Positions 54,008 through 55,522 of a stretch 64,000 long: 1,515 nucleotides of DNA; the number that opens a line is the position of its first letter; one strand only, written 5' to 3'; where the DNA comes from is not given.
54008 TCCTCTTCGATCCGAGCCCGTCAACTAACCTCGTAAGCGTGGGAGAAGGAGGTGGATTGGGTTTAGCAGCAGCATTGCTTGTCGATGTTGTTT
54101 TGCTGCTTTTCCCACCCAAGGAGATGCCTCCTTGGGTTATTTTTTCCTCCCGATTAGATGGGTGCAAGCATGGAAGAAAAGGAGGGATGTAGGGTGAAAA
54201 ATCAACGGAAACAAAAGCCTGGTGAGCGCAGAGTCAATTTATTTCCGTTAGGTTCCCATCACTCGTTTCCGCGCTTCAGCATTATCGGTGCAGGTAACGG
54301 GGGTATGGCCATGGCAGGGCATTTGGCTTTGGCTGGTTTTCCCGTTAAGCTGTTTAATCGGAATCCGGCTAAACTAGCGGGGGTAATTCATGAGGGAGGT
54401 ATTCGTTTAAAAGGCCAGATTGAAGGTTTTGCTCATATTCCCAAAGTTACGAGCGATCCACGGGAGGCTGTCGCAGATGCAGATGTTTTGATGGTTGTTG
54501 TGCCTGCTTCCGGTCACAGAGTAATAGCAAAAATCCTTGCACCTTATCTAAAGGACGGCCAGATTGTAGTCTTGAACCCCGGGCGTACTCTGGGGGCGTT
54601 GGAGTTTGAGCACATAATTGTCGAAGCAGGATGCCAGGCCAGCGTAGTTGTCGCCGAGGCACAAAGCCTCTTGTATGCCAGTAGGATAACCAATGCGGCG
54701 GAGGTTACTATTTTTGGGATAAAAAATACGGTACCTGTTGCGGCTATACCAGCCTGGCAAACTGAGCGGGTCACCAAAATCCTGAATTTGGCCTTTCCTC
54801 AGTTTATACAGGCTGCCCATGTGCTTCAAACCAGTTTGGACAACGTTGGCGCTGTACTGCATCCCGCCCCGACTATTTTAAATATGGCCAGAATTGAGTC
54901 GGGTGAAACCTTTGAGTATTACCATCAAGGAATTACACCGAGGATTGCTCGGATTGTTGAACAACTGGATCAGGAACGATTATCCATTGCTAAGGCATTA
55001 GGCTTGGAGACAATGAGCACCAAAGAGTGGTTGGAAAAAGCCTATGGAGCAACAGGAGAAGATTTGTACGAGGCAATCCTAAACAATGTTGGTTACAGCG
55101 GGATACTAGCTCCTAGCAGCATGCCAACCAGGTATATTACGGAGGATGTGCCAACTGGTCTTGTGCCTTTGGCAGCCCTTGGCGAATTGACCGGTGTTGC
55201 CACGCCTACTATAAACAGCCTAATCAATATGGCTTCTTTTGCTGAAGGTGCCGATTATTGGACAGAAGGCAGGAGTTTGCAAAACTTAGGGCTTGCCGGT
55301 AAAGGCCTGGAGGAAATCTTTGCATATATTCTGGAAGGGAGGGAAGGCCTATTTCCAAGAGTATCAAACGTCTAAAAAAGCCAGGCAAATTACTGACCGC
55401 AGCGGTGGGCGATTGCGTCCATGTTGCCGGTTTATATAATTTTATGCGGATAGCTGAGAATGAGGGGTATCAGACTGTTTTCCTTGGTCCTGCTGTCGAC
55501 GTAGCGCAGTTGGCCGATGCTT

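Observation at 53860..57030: Opine-dehydrogenase-family oxidoreductase plus B12-binding-domain fusion protein behind a long structured leader with terminator: uncharacterised catabolic module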

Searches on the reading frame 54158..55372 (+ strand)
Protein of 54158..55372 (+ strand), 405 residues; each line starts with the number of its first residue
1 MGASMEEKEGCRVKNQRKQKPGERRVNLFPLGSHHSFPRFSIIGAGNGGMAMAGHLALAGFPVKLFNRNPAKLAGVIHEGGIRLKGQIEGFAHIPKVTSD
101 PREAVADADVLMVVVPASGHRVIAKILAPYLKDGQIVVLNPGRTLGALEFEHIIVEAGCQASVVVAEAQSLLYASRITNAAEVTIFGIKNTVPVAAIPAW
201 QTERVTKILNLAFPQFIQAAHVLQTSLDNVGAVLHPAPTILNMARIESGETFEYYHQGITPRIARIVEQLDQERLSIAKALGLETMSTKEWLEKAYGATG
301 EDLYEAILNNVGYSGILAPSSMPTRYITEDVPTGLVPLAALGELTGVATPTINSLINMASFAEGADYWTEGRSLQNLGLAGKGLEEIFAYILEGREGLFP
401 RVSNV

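Call 4: search_protein_families(library=pfam, proteins=[window:54158-55372:+], max_evalue=0.01)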
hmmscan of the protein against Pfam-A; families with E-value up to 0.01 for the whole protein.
window:54158-55372:+ (405 aa): 8 families
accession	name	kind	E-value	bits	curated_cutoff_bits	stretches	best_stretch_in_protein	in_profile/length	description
PF02317.23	Octopine_DH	-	3.4e-50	170.4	30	1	219-360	2-147/150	NAD/NADP octopine/nopaline dehydrogenase, alpha-helical domain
PF03446.21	NAD_binding_2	-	1.8e-09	38.3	21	1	40-138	2-90/161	NAD binding domain of 6-phosphogluconate dehydrogenase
PF01210.29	NAD_Gly3P_dh_N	-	1.3e-08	35.4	23.1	1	41-138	3-100/158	NAD-dependent glycerol-3-phosphate dehydrogenase N-terminus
PF02558.23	ApbA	-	2.1e-08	34.4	22.2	1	41-139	2-98/150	Ketopantoate reductase PanE/ApbA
PF03807.23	F420_oxidored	-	5.2e-06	27.4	21.6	1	40-138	2-89/94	NADP oxidoreductase coenzyme F420-dependent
PF07991.19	KARI_N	-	0.0045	17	20.6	0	42-142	9-96/165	Acetohydroxy acid isomeroreductase, NADPH-binding domain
PF22616.2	HMD_N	-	0.0053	16.6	27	1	96-158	130-191/239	HMD N-terminal domain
PF07992.20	Pyr_redox_2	-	0.0083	16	26.1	0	42-107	5-58/291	Pyridine nucleotide-disulphide oxidoreductase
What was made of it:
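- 54194..55375 (+): Opine dehydrogenase (CENDH-like), 393 aa from GTG 54194. The mechanical ORF starts at ATG 54158. PF02317, E 3.4e-50, plus an N-terminal Rossmann domain (call 4).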

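Call 7: search_protein_families(library=ncbifam, proteins=[window:54158-55372:+], max_evalue=0.001)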
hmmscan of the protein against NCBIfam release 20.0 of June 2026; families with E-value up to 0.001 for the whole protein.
window:54158-55372:+ (405 aa): 12 families
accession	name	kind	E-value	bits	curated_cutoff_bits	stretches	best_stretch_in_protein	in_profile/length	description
NF000942.0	PRK00094.1-4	subfamily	1.4e-08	34.4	257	1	40-139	5-104/334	NAD(P)H-dependent glycerol-3-phosphate dehydrogenase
NF011211.0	PRK14618.1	equivalog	4.6e-07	29.3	489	1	39-140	6-104/328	NAD(P)H-dependent glycerol-3-phosphate dehydrogenase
NF006083.0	PRK08229.1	equivalog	7.7e-07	28.4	371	1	39-138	4-104/341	2-dehydropantoate 2-reductase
TIGR00745.1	apbA_panE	subfamily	9e-07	28.4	141.35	1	39-139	1-101/305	2-dehydropantoate 2-reductase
NF000944.0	PRK00094.2-2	equivalog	1.9e-06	27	603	1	39-142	22-125/371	NAD(P)H-dependent glycerol-3-phosphate dehydrogenase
NF000940.0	PRK00094.1-2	subfamily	6.6e-06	25.9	202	1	40-161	3-124/330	NAD(P)H-dependent glycerol-3-phosphate dehydrogenase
NF000941.0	PRK00094.1-3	equivalog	7.8e-06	25.3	423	1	40-138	4-102/336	NAD(P)H-dependent glycerol-3-phosphate dehydrogenase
NF005089.0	PRK06522.1-4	subfamily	1.7e-05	24.4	223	1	39-138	2-98/326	2-dehydropantoate 2-reductase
NF000946.0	PRK00094.2-4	equivalog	3e-05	23.1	455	1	40-138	7-105/342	NAD(P)H-dependent glycerol-3-phosphate dehydrogenase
NF000939.0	PRK00094.1-1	equivalog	3.4e-05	23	473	1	40-138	8-106/339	NAD(P)H-dependent glycerol-3-phosphate dehydrogenase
NF004887.0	PRK06249.1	equivalog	0.00042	19.6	360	1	37-140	5-107/316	putative 2-dehydropantoate 2-reductase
NF009409.0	PRK12770.1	subfamily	0.00055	19.1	343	1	39-71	20-52/360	putative glutamate synthase subunit beta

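Call 40: search_solved_structures(query=window:54194-55372:+, max_evalue=0.01)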
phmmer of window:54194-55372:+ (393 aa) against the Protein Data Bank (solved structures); distinct sequences matched with E-value up to 0.01: 13.
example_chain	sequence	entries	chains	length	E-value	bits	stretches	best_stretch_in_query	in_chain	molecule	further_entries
1bg6_A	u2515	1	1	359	8.2e-81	274.8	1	27-370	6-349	N-(1-D-CARBOXYLETHYL)-L-NORVALINE DEHYDROGENASE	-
3c7a_A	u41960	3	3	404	2.1e-16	62.8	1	83-360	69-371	Octopine dehydrogenase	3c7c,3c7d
3iqd_B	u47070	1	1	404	2.5e-16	62.6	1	83-360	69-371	Octopine dehydrogenase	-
8jyt_A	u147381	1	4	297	4.8e-05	25.5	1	27-86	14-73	ancestra imine reductase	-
9r76_A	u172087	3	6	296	6.7e-05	25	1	29-79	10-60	6-phosphogluconate dehydrogenase NAD-binding protein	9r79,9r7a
8hwy_A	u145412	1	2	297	6.8e-05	25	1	27-114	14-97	ancestral imine reductase mutant N559_M6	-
9vw7_A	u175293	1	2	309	0.00014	23.9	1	15-71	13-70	Dehydrogenase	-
9vvs_B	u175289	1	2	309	0.00015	23.9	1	15-71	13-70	Dehydrogenase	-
8jku_A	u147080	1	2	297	0.00024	23.2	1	27-114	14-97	Ancestral imine reductase N559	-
3ghy_A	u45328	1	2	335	0.0036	19.3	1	24-127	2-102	Ketopantoate reductase protein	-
8u04_A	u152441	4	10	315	0.0037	19.2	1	15-86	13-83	RedE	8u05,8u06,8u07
8yvh_A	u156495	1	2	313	0.0057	18.6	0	18-84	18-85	Oxidoreductase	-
3pdu_A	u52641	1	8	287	0.0064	18.5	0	28-71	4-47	3-hydroxyisobutyrate dehydrogenase family protein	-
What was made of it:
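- On Opine dehydrogenase family (PF02317; CENDH/octopine dehydrogenase): 1BG6 E 8.2e-81 (call 40).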

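Call 83: search_solved_structures(query=window:54194-55372:+, max_evalue=1e-10, show_alignments=2)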
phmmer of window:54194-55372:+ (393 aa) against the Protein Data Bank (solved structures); distinct sequences matched with E-value up to 1e-10: 3.
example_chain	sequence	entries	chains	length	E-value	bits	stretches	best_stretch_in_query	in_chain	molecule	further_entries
1bg6_A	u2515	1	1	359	8.2e-81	274.8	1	27-370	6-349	N-(1-D-CARBOXYLETHYL)-L-NORVALINE DEHYDROGENASE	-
3c7a_A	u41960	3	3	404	2.1e-16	62.8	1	83-360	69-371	Octopine dehydrogenase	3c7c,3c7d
3iqd_B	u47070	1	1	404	2.5e-16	62.6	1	83-360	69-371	Octopine dehydrogenase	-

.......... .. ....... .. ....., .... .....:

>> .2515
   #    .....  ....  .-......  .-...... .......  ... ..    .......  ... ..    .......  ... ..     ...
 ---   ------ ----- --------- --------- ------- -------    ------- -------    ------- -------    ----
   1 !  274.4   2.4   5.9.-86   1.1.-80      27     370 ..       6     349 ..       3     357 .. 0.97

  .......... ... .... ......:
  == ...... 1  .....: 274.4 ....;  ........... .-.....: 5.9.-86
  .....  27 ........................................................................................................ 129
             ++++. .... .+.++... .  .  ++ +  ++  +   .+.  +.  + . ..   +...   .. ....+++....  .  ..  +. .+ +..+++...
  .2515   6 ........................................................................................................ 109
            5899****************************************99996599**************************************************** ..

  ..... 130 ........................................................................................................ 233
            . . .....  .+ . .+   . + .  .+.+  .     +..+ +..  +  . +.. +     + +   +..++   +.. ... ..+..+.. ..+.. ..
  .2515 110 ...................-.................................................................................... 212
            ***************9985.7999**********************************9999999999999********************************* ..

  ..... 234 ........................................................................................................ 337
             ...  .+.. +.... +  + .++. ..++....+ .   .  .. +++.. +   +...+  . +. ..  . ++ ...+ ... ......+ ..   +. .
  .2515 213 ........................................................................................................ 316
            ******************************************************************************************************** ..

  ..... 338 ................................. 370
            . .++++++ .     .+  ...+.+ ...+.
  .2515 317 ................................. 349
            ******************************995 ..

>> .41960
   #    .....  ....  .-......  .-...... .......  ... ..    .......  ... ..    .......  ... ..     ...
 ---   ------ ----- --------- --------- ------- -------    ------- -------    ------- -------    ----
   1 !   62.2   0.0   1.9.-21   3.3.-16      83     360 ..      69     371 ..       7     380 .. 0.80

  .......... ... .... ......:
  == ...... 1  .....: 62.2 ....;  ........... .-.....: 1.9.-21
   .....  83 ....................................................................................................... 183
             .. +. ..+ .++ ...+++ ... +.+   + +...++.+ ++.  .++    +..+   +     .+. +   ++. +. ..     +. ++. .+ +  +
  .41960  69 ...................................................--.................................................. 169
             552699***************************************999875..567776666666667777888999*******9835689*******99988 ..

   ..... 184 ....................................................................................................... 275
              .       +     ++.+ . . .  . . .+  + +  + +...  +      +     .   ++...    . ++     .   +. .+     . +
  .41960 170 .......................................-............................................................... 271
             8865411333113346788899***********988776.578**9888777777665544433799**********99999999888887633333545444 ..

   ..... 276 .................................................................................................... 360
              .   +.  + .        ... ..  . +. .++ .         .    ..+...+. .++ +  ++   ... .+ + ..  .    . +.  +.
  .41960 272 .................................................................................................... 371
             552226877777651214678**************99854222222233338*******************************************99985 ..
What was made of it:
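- On Opine dehydrogenase family (PF02317; CENDH/octopine dehydrogenase): All three are conserved in the pairwise alignment (call 83).
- Closest known: N-. Same: 275 bits over the full length, with the Rossmann GxGxxG and the catalytic His/Arg/Asp conserved (calls 40, 83).
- ODH matches CENDH with an intact catalytic triad (calls 40, 83).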
